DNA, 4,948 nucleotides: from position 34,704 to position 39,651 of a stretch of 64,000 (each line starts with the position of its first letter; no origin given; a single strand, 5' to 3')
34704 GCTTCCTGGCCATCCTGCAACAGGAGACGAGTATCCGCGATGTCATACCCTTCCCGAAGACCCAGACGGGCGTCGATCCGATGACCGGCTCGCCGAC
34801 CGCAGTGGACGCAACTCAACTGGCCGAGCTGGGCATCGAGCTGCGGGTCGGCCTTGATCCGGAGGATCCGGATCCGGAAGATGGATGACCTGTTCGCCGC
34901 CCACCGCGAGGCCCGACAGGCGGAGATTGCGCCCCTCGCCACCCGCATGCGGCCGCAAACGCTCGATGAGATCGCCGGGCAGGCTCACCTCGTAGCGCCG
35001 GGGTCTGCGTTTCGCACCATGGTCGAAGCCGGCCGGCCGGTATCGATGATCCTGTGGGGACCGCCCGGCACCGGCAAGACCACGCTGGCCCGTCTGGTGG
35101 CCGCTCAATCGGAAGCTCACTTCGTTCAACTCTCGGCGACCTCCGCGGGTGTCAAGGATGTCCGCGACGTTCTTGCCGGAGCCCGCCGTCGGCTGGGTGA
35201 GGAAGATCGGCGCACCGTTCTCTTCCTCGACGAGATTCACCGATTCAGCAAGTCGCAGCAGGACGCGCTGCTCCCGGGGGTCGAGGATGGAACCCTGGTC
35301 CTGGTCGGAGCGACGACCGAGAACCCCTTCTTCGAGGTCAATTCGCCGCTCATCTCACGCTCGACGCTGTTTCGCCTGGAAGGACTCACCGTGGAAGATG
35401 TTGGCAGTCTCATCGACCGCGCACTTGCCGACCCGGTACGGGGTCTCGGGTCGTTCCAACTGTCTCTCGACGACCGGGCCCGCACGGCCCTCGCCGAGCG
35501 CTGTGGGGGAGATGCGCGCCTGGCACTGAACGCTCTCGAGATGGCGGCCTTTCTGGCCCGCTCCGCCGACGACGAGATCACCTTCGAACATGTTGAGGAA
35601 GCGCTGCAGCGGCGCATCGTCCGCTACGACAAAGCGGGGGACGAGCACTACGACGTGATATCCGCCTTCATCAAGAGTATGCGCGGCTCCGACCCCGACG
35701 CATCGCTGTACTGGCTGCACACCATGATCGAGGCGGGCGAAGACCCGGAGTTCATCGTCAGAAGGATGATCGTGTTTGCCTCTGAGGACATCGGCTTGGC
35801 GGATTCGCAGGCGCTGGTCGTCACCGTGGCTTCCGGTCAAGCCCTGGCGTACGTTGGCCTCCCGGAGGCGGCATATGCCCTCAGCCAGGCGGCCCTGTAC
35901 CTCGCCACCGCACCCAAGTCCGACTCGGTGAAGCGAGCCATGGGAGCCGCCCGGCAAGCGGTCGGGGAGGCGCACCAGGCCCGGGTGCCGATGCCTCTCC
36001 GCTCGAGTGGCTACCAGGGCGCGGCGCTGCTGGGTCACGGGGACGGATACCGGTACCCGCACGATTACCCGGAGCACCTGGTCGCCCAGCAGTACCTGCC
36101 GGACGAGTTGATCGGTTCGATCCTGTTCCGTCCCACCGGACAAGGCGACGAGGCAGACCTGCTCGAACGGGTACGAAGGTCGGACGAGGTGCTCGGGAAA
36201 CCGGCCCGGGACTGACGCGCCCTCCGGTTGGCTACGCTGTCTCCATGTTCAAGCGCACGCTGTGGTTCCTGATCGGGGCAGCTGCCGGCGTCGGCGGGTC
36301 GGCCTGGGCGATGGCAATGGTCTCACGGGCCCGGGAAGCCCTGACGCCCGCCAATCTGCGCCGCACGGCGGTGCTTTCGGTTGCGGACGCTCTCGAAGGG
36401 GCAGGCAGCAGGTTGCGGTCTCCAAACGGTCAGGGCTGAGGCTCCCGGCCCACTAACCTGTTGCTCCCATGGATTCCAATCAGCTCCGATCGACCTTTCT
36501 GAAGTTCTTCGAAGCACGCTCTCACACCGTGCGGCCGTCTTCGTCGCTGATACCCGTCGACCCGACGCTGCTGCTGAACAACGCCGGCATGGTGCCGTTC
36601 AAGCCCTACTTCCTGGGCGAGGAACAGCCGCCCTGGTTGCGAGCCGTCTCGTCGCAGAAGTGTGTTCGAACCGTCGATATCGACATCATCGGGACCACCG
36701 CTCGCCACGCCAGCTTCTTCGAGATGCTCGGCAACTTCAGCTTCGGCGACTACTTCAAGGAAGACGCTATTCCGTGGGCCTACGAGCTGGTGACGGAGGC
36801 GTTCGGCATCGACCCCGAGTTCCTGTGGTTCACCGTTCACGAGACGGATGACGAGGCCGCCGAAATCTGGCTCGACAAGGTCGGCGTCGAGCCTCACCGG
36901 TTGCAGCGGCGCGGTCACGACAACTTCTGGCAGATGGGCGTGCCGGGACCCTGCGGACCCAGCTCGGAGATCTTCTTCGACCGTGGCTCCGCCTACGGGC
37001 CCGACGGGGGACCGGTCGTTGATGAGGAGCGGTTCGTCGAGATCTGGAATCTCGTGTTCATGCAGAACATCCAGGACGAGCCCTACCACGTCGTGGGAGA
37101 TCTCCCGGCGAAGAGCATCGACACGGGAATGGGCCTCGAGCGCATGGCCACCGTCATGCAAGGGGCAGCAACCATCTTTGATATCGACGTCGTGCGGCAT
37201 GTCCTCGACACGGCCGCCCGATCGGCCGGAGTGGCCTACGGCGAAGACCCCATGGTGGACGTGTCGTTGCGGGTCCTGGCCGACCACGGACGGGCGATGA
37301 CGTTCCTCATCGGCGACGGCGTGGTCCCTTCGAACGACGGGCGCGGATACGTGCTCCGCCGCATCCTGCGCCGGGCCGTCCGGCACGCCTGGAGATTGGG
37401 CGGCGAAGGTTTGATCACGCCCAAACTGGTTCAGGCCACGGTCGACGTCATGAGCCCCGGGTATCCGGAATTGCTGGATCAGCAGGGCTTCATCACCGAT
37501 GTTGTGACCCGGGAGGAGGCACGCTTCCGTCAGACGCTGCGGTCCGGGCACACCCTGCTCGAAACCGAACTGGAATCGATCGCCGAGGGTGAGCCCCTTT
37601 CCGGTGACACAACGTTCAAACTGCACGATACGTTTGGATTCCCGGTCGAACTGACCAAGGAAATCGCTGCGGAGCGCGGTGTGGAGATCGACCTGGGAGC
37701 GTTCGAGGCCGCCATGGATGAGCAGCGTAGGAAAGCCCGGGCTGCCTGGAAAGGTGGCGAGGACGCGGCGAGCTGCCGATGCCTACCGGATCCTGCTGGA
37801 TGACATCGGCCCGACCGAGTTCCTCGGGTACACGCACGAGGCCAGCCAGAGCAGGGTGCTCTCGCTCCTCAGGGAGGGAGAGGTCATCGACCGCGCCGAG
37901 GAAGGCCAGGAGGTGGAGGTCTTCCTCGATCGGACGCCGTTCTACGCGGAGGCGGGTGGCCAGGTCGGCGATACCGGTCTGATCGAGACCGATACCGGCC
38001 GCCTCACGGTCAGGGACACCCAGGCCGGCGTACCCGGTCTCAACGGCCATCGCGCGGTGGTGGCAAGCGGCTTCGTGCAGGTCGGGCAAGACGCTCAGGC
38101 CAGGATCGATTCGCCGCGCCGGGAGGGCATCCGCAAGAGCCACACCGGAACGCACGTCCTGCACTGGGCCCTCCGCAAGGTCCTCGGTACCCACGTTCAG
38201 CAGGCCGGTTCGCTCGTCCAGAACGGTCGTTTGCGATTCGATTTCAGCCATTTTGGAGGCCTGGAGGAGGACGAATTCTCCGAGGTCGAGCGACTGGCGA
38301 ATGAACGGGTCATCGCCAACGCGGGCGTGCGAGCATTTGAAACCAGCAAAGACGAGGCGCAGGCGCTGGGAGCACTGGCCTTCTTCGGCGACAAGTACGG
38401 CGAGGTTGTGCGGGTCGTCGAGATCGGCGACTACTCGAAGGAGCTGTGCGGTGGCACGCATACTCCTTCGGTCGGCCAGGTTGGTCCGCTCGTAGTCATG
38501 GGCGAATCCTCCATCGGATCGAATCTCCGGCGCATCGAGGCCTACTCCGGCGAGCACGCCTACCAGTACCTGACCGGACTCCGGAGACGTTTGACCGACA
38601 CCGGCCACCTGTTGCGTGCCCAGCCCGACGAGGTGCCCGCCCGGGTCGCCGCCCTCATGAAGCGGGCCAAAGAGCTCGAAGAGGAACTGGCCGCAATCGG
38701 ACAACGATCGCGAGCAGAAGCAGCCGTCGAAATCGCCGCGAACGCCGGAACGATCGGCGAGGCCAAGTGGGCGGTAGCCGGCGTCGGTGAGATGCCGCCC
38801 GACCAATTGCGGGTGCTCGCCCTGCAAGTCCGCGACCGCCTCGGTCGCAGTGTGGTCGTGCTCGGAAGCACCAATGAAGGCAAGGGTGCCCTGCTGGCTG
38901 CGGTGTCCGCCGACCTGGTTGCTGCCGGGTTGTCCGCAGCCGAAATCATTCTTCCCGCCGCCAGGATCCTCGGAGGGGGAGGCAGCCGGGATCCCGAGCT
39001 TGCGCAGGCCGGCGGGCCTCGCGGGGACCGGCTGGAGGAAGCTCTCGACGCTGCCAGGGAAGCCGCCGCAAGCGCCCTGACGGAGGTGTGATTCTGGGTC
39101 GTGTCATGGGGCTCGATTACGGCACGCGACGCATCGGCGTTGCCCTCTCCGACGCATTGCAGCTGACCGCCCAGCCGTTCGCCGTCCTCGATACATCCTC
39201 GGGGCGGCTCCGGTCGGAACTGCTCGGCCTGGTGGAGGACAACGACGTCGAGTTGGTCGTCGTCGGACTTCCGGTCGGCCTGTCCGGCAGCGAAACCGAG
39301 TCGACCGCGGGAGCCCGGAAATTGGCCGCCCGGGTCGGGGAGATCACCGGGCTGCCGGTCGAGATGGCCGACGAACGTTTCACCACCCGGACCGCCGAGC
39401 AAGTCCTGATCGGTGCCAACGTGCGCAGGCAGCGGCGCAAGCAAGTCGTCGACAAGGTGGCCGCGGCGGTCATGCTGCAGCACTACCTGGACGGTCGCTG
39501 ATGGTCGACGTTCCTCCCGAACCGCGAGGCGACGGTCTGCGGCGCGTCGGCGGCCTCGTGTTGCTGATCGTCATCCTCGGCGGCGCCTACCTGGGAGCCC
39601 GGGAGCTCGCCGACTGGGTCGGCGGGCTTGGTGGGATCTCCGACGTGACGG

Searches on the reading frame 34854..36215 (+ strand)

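Call 13: search_protein_families(library=pfam, proteins=[window:34854-36215:+], max_evalue=1)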
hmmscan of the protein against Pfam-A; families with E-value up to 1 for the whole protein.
window:34854-36215:+ (453 aa): 39 families (the best 25 are shown)
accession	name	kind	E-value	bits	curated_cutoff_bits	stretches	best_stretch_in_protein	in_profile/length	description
PF12002.13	MgsA_C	-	7.9e-60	202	27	1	278-442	1-165/167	MgsA AAA+ ATPase C terminal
PF16193.11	AAA_assoc_2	-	3.1e-28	98.3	34.3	1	202-277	4-81/81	AAA C-terminal domain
PF00004.35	AAA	-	2.6e-18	67.2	21.2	1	65-170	1-123/131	ATPase family associated with various cellular activities (AAA)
PF05496.18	RuvB_N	-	2.6e-14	53.7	27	1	32-151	1-117/159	Holliday junction DNA helicase RuvB P-loop domain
PF13191.12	AAA_16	-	2.6e-09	38.2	32.6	2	56-90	18-55/167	AAA ATPase domain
PF07728.20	AAA_5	-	2.6e-07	31.2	22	1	65-155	2-102/139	AAA domain (dynein-related subfamily)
PF13401.12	AAA_22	-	5.2e-07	30.5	27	1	64-137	7-84/130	AAA domain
PF00158.32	Sigma54_activat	-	1.9e-06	28.1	20.2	1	61-157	21-131/168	Sigma-54 interaction domain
PF01078.27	Mg_chelatase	-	8.5e-06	25.8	20.3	2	63-82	23-42/207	Magnesium chelatase, subunit ChlI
PF13173.12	AAA_14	-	2.1e-05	24.9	27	1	65-179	5-124/129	AAA domain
PF22703.2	Cdc6_lid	-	4.8e-05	23.6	27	1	212-250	27-66/68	Cdc6 AAA+ ATPase-type lid domain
PF13604.12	AAA_30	-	0.00021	21.6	27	1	53-152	10-123/191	AAA domain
PF14532.12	Sigma54_activ_2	-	0.00025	21.7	25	1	63-145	22-95/138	Sigma-54 interaction domain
PF07724.20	AAA_2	-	0.0003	21.3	27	1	63-148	4-104/166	AAA domain (Cdc48 subfamily)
PF20720.3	nSTAND3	-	0.0021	18.2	27.2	1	65-107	20-61/155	Novel STAND NTPase 3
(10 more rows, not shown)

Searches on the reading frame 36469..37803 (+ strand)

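Call 7: search_protein_families(library=pfam, proteins=[window:36469-37803:+], max_evalue=0.001)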
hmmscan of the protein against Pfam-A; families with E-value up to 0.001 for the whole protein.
window:36469-37803:+ (444 aa): 1 family
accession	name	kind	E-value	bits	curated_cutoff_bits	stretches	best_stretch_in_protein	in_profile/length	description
PF01411.24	tRNA-synt_2c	-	1.9e-159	532.2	30.3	1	6-431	2-436/552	tRNA synthetases class II (A)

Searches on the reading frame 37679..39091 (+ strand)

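Call 7: search_protein_families(library=pfam, proteins=[window:37679-39091:+], max_evalue=0.001)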
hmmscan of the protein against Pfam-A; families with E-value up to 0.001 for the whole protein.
window:37679-39091:+ (470 aa): 3 families
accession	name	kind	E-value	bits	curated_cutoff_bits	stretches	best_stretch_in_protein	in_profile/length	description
PF01411.24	tRNA-synt_2c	-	1.9e-21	76.6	30.3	1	44-146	450-551/552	tRNA synthetases class II (A)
PF07973.19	tRNA_SAD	-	1.6e-15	57.2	24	1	244-287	1-44/44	Threonyl and Alanyl tRNA synthetase second additional domain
PF02272.25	DHHA1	-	1.2e-09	39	25.9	1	363-463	3-100/102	DHHA1 domain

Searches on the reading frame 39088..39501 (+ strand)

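Call 7: search_protein_families(library=pfam, proteins=[window:39088-39501:+], max_evalue=0.001)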
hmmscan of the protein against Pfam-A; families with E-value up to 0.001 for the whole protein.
window:39088-39501:+ (137 aa): 1 family
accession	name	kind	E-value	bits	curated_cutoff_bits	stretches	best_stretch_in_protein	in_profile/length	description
PF03652.20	RuvX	-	2.1e-38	132.2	29.2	1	5-135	2-133/134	Holliday junction resolvase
